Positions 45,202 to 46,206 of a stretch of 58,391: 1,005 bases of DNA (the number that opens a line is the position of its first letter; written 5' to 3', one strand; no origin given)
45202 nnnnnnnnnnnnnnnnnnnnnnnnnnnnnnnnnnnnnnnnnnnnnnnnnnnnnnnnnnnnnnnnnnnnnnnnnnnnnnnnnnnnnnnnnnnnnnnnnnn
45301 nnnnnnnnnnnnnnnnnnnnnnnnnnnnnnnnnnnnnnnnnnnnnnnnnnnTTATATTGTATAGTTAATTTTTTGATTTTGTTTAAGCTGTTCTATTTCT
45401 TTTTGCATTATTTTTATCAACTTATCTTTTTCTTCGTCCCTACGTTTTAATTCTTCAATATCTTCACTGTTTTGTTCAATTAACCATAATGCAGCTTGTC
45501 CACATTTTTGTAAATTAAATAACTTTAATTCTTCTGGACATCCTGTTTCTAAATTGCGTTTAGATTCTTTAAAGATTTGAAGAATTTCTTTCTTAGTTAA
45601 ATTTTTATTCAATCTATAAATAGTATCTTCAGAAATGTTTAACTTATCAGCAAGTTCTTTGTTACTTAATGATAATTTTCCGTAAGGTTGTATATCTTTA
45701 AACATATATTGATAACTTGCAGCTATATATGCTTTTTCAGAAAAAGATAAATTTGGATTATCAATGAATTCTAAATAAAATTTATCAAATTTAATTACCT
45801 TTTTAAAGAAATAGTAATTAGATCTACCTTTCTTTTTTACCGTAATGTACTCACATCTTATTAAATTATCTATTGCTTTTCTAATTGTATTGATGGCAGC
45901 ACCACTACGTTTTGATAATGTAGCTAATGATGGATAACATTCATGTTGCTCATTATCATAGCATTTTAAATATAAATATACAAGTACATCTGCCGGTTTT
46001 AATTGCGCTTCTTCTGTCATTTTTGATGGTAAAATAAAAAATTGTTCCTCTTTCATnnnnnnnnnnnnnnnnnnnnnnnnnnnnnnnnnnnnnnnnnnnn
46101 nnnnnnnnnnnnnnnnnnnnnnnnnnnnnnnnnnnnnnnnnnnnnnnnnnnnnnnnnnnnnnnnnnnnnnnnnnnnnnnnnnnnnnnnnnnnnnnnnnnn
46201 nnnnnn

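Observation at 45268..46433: A group I intron carries an HTH protein, iterons and an AT-rich tract instead of a homing endonuclease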

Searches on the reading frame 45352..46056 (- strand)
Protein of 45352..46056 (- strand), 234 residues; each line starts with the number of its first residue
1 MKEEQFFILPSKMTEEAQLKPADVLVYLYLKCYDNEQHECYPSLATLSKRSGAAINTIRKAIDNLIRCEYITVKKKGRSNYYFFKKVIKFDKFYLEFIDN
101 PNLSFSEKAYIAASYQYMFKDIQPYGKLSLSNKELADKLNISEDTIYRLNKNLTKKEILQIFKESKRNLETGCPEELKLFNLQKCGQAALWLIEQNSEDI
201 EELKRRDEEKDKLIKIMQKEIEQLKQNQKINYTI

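Call 6: search_protein_families(library=pfam, proteins=[window:45352-46056:-], max_evalue=10)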
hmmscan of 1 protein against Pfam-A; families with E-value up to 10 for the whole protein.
window:45352-46056:- (234 aa): 30 families (the best 25 are shown)
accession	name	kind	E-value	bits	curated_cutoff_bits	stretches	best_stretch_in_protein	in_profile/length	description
PF13730.12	HTH_36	-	1.4e-18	66.9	25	2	18-71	2-55/55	Helix-turn-helix domain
PF13412.12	HTH_24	-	7.6e-07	29.1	21.9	2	130-159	18-47/48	Winged helix-turn-helix DNA-binding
PF21984.2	DnaD_N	-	1e-06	29.3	27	2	131-168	37-74/101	DnaD N-terminal domain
PF01978.25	TrmB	-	2.2e-05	24.6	25.6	2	131-166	24-59/68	Sugar-specific transcriptional regulator TrmB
PF00392.27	GntR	-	0.0011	19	27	2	42-76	25-59/64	Bacterial regulatory proteins, gntR family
PF08279.18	HTH_11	-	0.0016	18.7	25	1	130-165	16-50/55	HTH domain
PF13545.12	HTH_Crp_2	-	0.0017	18.7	27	1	127-162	20-54/70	Crp-like helix-turn-helix domain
PF12728.13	HTH_17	-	0.0038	17.9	27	1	130-149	2-21/51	Helix-turn-helix domain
PF00196.25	GerE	-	0.0058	16.7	23.5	1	130-156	18-44/57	Bacterial regulatory proteins, luxR family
PF01047.28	MarR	-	0.0059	16.9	24.6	1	129-159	17-47/59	MarR family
PF13551.12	HTH_29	-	0.0093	16.5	28.1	1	132-167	15-49/64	Winged helix-turn helix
PF20432.4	Xre-like-HTH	-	0.01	16.5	25.8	1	127-157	21-54/63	Antitoxin Xre-like helix-turn-helix domain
PF13309.12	HTH_22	-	0.011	16.2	29.6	1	131-148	43-60/63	HTH domain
PF03428.19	RP-C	-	0.019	15.2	24.4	1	41-74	71-104/175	Replication protein C N-terminal domain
PF03965.22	Penicillinase_R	-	0.032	15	22.6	1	46-83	26-63/115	Penicillinase repressor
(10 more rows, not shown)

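Call 7: search_protein_families(library=phrogs, proteins=[window:45352-46056:-], max_evalue=1)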
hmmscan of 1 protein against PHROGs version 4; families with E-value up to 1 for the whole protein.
window:45352-46056:- (234 aa): 37 families (the best 25 are shown)
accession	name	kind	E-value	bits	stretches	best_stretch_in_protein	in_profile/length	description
phrog_270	-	DNA, RNA and nucleotide metabolism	4.6e-14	53.6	1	5-82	31-113/383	replication initiation protein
phrog_186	-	DNA, RNA and nucleotide metabolism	5.7e-14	53.5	2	1-85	17-103/308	DnaD-like helicase loader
phrog_391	-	DNA, RNA and nucleotide metabolism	3.6e-13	50.8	2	12-82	8-86/298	replication initiation O-like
phrog_8102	-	DNA, RNA and nucleotide metabolism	1.6e-11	44.9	2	7-78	20-95/337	replication initiation protein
phrog_428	-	DNA, RNA and nucleotide metabolism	5.3e-11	43.3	2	5-82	89-173/455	replication initiation protein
phrog_678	-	DNA, RNA and nucleotide metabolism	3.4e-07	31.1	2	31-83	80-127/346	replication initiation O-like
phrog_1032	-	DNA, RNA and nucleotide metabolism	3.5e-06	28.2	1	33-98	29-76/281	replication initiation protein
phrog_6643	-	DNA, RNA and nucleotide metabolism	4.8e-06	27.2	1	23-77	19-75/313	replication initiation protein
phrog_11896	-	DNA, RNA and nucleotide metabolism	4.3e-05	24.6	1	22-76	21-75/225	primosomal protein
phrog_7498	-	DNA, RNA and nucleotide metabolism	7.8e-05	23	2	126-162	53-89/296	DnaD-like helicase loader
phrog_6969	-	unknown function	8.6e-05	23.4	1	1-85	1-86/216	-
phrog_345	-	DNA, RNA and nucleotide metabolism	0.00011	23.1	1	11-78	37-104/297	replication initiation O-like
phrog_15053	-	unknown function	0.00039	20.7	1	22-76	47-102/343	-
phrog_19658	-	DNA, RNA and nucleotide metabolism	0.00099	19.7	1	6-77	4-74/283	replication initiation protein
phrog_26369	-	DNA, RNA and nucleotide metabolism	0.001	19.2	1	24-71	64-110/347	replication initiation protein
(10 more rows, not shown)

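Call 10: search_dna_similar(query=window:45352-46056:-, collection=phages, mode=protein, max_rows=25)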
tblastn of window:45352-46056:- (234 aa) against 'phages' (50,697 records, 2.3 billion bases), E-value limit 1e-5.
No match.

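Call 16: find_related_loci(query=window:45352-46056:-, collection=viral_contigs, flank=6000)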
Query window:45352-46056:- (234 aa) in viral_contigs; peptide patterns used: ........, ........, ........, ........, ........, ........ (x = any residue, [..] = any of these).
3 stretches matched a pattern, but none encodes a relative of the query by tblastn (E <= 1e-3).

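Call 17: find_homologous_proteins(query=window:45352-46056:-, max_evalue=0.001)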
Query window:45352-46056:- (234 aa): 41 proteins with E <= 0.001 among 534 candidates.
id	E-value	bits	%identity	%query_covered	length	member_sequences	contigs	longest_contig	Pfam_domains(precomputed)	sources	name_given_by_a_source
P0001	6.4e-147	505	100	100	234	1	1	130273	PF13412.13,PF13730.13,PF01978.26,PF21984.3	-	-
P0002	4.1e-115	401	77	100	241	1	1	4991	PF13730.13,PF21984.3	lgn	-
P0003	3.5e-114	398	77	100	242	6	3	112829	PF13412.13,PF13730.13,PF21984.3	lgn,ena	-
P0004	4.6e-114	397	76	100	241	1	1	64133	PF13412.13,PF13730.13,PF21984.3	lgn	-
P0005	9.6e-114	396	76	100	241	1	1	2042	PF13412.13,PF13730.13,PF21984.3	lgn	-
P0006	7.8e-110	384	72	100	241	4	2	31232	PF13412.13,PF13730.13,PF01978.26,PF03962.22,PF21984.3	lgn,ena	-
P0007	7.9e-109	380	73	97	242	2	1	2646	PF13412.13,PF13730.13,PF21984.3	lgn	-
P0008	1.7e-108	379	72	100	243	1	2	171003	PF13730.13,PF01978.26,PF21984.3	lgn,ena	-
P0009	1.6e-105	369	73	97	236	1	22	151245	PF13730.13,PF21984.3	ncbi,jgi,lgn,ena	jgi:DNA-binding MarR family transcriptional regulator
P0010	3.5e-105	368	71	100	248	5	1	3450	PF13730.13,PF21984.3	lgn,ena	-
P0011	2.4e-96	339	70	98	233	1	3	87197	PF13412.13,PF13730.13,PF01978.26,PF21984.3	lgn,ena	-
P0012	7.7e-95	335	67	98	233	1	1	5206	PF13730.13,PF21984.3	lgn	-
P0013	4.5e-86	306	60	100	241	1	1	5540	PF13730.13,PF01978.26,PF21984.3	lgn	-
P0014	3.8e-85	303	60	100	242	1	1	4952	PF01047.29,PF13412.13,PF13730.13,PF01978.26,PF21984.3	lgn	-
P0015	1.4e-83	298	60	100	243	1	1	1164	PF13412.13,PF13730.13,PF09339.17,PF13545.13,PF21984.3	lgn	-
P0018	5.4e-64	234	50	98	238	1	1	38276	PF13412.13,PF13730.13,PF21984.3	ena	-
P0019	5.1e-61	224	54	89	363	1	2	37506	PF13730.13,PF01541.31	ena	-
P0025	6.9e-44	168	44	88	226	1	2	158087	PF01047.29,PF13412.13,PF08279.19,PF13730.13,PF01978.26,PF21984.3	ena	-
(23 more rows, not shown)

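Call 19: find_encoding_contigs(protein=P0009, flank=5000, max_places=6)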
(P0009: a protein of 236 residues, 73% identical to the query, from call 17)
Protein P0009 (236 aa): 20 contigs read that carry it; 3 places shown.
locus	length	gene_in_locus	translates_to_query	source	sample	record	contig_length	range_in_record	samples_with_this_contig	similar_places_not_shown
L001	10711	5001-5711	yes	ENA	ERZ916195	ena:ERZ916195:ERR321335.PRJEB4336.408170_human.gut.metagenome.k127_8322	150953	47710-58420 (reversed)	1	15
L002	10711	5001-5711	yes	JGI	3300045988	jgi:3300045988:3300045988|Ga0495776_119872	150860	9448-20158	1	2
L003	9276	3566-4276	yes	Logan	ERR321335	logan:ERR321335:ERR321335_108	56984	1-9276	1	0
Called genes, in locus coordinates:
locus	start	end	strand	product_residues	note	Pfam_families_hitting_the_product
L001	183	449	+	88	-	-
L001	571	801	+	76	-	-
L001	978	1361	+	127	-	PF01832:Glucosaminidase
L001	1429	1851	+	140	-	PF00075:RNase_H, PF13456:RVT_3 (faint)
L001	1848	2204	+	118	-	-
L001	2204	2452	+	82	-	-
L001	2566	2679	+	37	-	-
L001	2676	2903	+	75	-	-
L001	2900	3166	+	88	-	-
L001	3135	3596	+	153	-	-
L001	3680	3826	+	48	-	-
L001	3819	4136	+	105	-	-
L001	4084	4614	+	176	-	PF00210:Ferritin, PF02915:Rubrerythrin (faint)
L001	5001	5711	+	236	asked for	PF21984:DnaD_N (faint), PF13730:HTH_36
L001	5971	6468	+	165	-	-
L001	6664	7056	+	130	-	-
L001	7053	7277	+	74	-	-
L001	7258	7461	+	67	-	-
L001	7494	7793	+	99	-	-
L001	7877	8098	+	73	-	-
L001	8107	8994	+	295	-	-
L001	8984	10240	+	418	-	PF00270:DEAD, PF04851:ResIII, PF00271:Helicase_C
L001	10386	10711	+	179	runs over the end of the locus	-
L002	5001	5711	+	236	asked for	PF21984:DnaD_N (faint), PF13730:HTH_36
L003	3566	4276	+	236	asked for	PF21984:DnaD_N (faint), PF13730:HTH_36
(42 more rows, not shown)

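Call 23: find_encoding_contigs(protein=P0019, flank=4000, max_places=3)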
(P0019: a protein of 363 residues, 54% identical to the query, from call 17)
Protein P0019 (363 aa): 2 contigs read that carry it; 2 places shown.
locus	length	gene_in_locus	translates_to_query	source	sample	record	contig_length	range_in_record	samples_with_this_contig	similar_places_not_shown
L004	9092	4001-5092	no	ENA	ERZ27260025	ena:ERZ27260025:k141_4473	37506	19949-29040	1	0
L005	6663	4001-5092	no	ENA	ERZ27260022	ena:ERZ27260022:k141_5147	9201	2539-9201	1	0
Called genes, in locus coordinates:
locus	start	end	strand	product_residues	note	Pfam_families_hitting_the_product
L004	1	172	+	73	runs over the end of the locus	-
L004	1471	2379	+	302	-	PF07453:NUMOD1 (faint), PF22083:I-HmuI_NUMOD-like (faint)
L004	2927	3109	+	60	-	-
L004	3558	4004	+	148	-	PF05732:RepL (weak)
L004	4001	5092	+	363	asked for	PF01541:GIY-YIG (weak), PF13730:HTH_36 (faint)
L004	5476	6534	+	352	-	PF07453:NUMOD1 (faint), PF22083:I-HmuI_NUMOD-like (faint)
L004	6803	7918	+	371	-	PF07453:NUMOD1 (weak), PF22083:I-HmuI_NUMOD-like (faint)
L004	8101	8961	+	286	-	-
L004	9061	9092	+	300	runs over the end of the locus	PF07453:NUMOD1 (faint)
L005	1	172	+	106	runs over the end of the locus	-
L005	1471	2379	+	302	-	PF07453:NUMOD1 (faint), PF22083:I-HmuI_NUMOD-like (faint)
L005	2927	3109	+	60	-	-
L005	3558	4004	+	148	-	PF05732:RepL (weak)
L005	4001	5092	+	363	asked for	PF01541:GIY-YIG (weak), PF13730:HTH_36 (faint)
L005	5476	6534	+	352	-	PF07453:NUMOD1 (faint), PF22083:I-HmuI_NUMOD-like (faint)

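Call 24: find_encoding_contigs(protein=P0025, flank=4000, max_places=3)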
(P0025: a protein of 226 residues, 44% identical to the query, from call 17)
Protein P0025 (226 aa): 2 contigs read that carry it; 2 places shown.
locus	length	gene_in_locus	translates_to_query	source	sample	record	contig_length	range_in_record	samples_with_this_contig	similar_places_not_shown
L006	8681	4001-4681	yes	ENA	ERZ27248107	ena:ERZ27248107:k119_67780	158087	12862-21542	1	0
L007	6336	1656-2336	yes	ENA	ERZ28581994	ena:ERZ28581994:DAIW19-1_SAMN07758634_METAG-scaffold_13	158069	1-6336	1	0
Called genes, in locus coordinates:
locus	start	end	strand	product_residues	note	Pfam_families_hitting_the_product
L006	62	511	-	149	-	-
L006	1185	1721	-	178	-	-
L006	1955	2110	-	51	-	-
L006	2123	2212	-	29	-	-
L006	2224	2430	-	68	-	-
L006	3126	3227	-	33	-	-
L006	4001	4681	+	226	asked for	PF13730:HTH_36, PF01047:MarR (faint), PF13412:HTH_24 (faint), PF01978:TrmB (faint), PF08279:HTH_11 (faint), PF21984:DnaD_N (weak)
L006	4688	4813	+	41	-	-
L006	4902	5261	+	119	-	-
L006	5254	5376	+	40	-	-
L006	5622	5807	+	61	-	-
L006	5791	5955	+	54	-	-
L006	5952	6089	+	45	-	-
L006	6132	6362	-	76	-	-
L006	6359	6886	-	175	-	PF05838:Glyco_hydro_108, PF09374:PG_binding_3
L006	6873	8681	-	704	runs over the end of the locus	-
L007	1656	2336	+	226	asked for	PF13730:HTH_36, PF01047:MarR (faint), PF13412:HTH_24 (faint), PF01978:TrmB (faint), PF08279:HTH_11 (faint), PF21984:DnaD_N (weak)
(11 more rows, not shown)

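Call 28: find_encoding_contigs(protein=P0008, flank=4000, max_places=3)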
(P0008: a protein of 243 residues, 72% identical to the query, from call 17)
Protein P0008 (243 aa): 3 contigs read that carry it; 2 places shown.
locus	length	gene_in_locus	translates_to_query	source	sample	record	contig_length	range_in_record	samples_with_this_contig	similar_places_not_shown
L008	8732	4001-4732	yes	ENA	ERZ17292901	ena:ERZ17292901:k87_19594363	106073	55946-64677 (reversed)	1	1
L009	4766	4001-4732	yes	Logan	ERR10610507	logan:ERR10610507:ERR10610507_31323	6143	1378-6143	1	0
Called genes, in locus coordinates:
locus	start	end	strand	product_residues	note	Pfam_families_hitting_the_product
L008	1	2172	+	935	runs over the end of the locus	-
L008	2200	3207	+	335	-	-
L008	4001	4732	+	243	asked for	PF21984:DnaD_N (faint), PF01978:TrmB (faint), PF13730:HTH_36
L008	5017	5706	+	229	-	PF03161:LAGLIDADG_2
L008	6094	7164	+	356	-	-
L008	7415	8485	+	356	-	PF07453:NUMOD1 (faint), PF22083:I-HmuI_NUMOD-like (faint)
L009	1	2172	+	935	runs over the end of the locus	-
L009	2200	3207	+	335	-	-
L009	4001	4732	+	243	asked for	PF21984:DnaD_N (faint), PF01978:TrmB (faint), PF13730:HTH_36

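Call 29: find_encoding_contigs(protein=P0003, flank=4000, max_places=3)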
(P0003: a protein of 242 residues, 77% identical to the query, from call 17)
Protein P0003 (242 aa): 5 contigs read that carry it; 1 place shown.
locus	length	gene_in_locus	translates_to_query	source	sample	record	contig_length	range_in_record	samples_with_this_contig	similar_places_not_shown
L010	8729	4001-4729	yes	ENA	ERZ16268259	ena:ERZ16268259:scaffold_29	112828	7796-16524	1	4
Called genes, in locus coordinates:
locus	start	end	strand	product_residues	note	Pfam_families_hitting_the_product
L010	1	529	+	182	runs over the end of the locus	-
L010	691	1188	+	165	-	-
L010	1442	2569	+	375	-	PF07453:NUMOD1, PF22083:I-HmuI_NUMOD-like (faint)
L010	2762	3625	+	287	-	-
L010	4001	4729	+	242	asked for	PF21984:DnaD_N (faint), PF13730:HTH_36, PF13412:HTH_24 (faint)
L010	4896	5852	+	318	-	-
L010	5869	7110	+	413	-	-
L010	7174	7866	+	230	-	-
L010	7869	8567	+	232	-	PF24228:CrAss_Ring_1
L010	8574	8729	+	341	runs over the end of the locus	-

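Call 39: find_related_loci(query=A1, collection=viral_contigs, flank=3000)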
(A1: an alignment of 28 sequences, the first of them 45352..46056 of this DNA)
Query A1 (234 aa) in viral_contigs; peptide patterns used: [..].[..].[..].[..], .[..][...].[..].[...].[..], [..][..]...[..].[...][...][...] (x = any residue, [..] = any of these).
366 stretches matched a pattern; 83 encode a relative of the query (tblastn E <= 1e-3); the best 80 are kept; 80 distinct loci.
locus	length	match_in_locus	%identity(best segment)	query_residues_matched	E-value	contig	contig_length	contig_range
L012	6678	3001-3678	73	1-226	3e-106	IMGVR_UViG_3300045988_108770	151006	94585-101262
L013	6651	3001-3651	44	9-230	4e-55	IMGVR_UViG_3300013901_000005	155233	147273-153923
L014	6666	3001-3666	45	9-224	9e-54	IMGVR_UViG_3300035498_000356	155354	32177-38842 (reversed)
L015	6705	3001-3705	42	5-233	4e-54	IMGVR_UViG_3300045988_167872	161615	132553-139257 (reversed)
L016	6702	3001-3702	44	5-234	1e-51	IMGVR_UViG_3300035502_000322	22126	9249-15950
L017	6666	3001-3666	43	5-225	4e-51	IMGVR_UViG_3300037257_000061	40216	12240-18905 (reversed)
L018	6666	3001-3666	43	5-225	4e-51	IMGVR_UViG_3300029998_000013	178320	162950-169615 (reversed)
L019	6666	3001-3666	43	5-225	4e-51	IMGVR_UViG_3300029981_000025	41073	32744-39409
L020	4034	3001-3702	42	1-228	6e-51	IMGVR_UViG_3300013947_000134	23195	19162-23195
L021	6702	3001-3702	42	1-228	6e-51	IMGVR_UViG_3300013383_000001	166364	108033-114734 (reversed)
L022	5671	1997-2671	43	9-229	2e-50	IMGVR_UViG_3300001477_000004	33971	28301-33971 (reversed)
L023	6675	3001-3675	43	9-229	2e-50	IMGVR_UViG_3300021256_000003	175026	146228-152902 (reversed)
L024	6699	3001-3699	43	5-234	3e-55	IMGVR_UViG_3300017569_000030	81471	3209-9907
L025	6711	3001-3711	40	4-223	2e-49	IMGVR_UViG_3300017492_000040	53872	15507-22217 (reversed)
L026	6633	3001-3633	43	2-206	4e-49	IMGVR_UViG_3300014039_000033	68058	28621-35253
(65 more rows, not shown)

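Call 42: predict_structure(alignment_id=A1)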
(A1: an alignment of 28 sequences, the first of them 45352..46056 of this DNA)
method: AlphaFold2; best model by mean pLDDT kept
length: 234 residues; sequences in the alignment: 28
mean_pLDDT: 84.7   pTM: 0.75
mean pLDDT of the five models: 84.7, 81.7, 81.4, 81.3, 80.4
residues with pLDDT >= 90: 110; 70-90: 89; 50-70: 31; < 50: 4
segments of 3 or more residues with pLDDT < 50: none
pLDDT, mean of each block of 10 residues (from residue 1): 67 86 95 89 94 95 94 92 84 89 94 90 85 92 95 94 71 75 81 63 81 84 73 49
secondary structure, 60 per line:
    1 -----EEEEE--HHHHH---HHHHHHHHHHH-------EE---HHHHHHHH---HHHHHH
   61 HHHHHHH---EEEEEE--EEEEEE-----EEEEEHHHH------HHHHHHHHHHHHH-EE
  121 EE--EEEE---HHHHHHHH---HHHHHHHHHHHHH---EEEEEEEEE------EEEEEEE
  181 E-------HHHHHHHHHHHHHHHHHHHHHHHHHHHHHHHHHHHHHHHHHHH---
elements in order: E6-10 H13-17 H21-31 H44-51 H55-67 E71-76 E79-84 E90-94 H95-98 H105-117 E119-122 E125-128 H132-139 H143-155 E159-167 E174-181 H189-231

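Call 46: fold_search(model_id=the predicted structure, library=pdb)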
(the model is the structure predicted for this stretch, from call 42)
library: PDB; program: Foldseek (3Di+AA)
matches with E <= 10: 1555; with E <= 0.001: 33
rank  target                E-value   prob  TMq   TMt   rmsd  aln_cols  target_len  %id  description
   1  7u6k_C                1.0e-05  1.00  0.47  0.51   5.5       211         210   11  Isoreticular, interpenetrating co-crystal of Replication Initiator Protein REPE54 and symmetrical expanded duplex (31m (released 2023-03-29)
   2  9yzr_C                1.2e-05  1.00  0.48  0.51   5.6       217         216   10  Isoreticular co-crystal 1 with asymmetrical expanded duplex (31mer) containing insert sequence TAATTAGGCCG and loaded  (released 2026-02-18)
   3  8tip_C                1.2e-05  1.00  0.48  0.51   5.6       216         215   11  Isoreticular, interpenetrating co-crystal of Replication Initiator Protein REPE54 and symmetrical expanded duplex (31m (released 2023-08-02)
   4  7rva_C                1.2e-05  1.00  0.47  0.49   5.9       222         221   11  Updated Crystal Structure of Replication Initiator Protein REPE54. (released 2021-09-01)
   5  9yzg_C                1.3e-05  1.00  0.47  0.49   5.7       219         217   11  Isoreticular co-crystal 1 with asymmetrical expanded duplex (31mer) containing insert sequence ATGAGTCATA (released 2026-02-18)
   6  9yzu_C                1.3e-05  1.00  0.46  0.49   5.7       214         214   11  Isoreticular co-crystal 1 with asymmetrical expanded duplex (31mer) containing insert sequence ATGAGTCATA and loaded w (released 2026-02-18)
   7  9yzm_C                1.4e-05  1.00  0.48  0.51   5.5       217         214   10  Isoreticular co-crystal 1 with asymmetrical expanded duplex (31mer) containing insert sequence CTAATTAGGC and loaded w (released 2026-02-18)
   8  8tiw_C                1.6e-05  1.00  0.47  0.51   5.5       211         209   11  Isoreticular, interpenetrating co-crystal of Replication Initiator Protein REPE54 and symmetrical expanded duplex (31m (released 2023-08-02)
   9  7sgc_C                1.6e-05  1.00  0.47  0.49   6.0       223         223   12  Replication Initiator Protein REPE54 and cognate DNA sequence with terminal five prime phosphates. (released 2021-10-13)
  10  9yzl_C                1.8e-05  1.00  0.47  0.50   5.8       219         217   11  Isoreticular co-crystal of Replication Initiator Protein REPE54 and asymmetrical expanded duplex (31mer) containing th (released 2026-02-18)
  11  9nb0_C                1.9e-05  1.00  0.44  0.47   6.6       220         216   11  Isoreticular, Porous co-crystal of Replication Initiator Protein REPE54 and asymmetrical expanded duplex (31mer) conta (released 2026-02-18)
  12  8tiv_C                2.5e-05  1.00  0.46  0.50   5.7       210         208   11  Isoreticular, interpenetrating co-crystal of Replication Initiator Protein REPE54 and symmetrical expanded duplex (31m (released 2023-08-02)
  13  9z55_C                3.3e-05  1.00  0.47  0.50   5.5       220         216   10  Isoreticular co-crystal 1 with asymmetrical expanded duplex (31mer) containing insert sequence CATGAGTCAT (released 2026-02-18)
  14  9yzq_C                3.3e-05  1.00  0.47  0.50   5.6       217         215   10  Isoreticular co-crystal 1 with asymmetrical expanded duplex (31mer) containing insert sequence TGATGAGCAG and loaded w (released 2026-02-18)
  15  9yzn_C                3.3e-05  1.00  0.47  0.50   5.7       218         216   12  Isoreticular co-crystal 1 with asymmetrical expanded duplex (31mer) containing insert sequence TGATGAGCAG and loaded w (released 2026-02-18)
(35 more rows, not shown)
